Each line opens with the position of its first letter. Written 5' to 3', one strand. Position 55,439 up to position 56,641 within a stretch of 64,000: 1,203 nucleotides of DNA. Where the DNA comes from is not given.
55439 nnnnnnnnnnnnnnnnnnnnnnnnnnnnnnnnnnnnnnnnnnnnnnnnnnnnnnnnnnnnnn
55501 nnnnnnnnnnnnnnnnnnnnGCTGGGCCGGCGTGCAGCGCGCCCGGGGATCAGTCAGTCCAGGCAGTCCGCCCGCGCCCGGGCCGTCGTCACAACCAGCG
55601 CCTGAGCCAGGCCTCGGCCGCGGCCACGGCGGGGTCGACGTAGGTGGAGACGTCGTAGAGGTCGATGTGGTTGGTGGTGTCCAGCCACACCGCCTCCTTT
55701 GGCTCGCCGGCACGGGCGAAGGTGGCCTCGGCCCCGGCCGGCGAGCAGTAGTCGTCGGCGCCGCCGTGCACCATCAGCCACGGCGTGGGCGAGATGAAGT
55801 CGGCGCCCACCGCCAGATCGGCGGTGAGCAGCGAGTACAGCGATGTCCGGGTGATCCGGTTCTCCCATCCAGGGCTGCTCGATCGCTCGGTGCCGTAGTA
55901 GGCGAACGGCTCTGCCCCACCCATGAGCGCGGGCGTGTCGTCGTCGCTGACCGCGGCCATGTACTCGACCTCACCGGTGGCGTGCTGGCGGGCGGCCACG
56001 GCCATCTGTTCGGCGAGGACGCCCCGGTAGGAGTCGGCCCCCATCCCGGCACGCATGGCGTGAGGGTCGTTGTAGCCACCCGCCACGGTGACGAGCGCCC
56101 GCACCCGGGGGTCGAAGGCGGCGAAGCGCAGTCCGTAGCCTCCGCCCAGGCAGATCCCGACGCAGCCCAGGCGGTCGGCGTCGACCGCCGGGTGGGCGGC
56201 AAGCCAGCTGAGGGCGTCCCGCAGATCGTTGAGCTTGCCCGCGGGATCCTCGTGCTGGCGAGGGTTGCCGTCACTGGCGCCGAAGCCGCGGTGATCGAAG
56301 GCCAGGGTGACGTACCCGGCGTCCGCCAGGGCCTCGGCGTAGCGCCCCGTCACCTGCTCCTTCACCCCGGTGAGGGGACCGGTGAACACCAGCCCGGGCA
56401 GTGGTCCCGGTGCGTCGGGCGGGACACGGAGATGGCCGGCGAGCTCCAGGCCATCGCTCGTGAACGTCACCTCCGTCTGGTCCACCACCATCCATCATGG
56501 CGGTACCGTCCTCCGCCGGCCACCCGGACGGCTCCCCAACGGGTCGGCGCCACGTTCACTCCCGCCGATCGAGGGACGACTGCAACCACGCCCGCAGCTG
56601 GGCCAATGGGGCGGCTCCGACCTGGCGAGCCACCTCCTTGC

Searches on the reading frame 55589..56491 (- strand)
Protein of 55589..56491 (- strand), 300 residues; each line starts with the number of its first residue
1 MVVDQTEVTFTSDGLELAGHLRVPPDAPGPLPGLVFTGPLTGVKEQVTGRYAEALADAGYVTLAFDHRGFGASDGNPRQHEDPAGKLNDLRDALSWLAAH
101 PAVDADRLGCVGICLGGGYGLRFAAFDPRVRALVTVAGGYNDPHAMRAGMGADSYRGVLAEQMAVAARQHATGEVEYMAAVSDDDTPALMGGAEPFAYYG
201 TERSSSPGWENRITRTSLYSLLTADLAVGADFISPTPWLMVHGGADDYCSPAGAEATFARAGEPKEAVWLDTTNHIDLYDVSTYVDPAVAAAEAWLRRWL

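Call 9: search_protein_families(library=pfam, proteins=[window:55589-56491:-], max_evalue=0.01)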
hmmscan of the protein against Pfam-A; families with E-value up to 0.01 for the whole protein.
window:55589-56491:- (300 aa): 10 families
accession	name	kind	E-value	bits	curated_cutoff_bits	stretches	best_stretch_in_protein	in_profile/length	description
PF12146.15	Hydrolase_4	-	4.4e-15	56.1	27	1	50-275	22-232/239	Serine aminopeptidase, S33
PF02129.25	Peptidase_S15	-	3.2e-14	53.7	23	1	13-276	1-261/262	X-Pro dipeptidyl-peptidase (S15 family)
PF00561.26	Abhydrolase_1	-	6.7e-11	42.8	25.8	1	52-146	20-109/245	alpha/beta hydrolase fold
PF01738.24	DLH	-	8.4e-09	35.8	21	1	24-143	7-134/217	Dienelactone hydrolase family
PF12697.13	Abhydrolase_6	-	6.7e-08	33.9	26.3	1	54-275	22-204/217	Alpha/beta hydrolase family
PF00326.27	Peptidase_S9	-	1.9e-05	24.7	22.6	1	53-118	8-76/213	Prolyl oligopeptidase family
PF08840.17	BAAT_C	-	2.8e-05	24.7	20.9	1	92-140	8-56/210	BAAT / Acyl-CoA thioester hydrolase C terminal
PF05448.18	AXE1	-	0.00086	18.6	21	0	91-136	161-206/321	Acetyl xylan esterase (AXE1)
PF06500.17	FrsA-like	-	0.0011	18.3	22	1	3-136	168-296/414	Esterase FrsA-like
PF12740.14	PETase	-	0.0012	18.8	28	1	86-137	106-156/263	PET hydrolase-like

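Call 49: find_encoding_contigs(protein=window:55589-56491:-, flank=2000, max_places=2)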
Protein window:55589-56491:- (300 aa): no gene with exactly this product is on record in the collection.
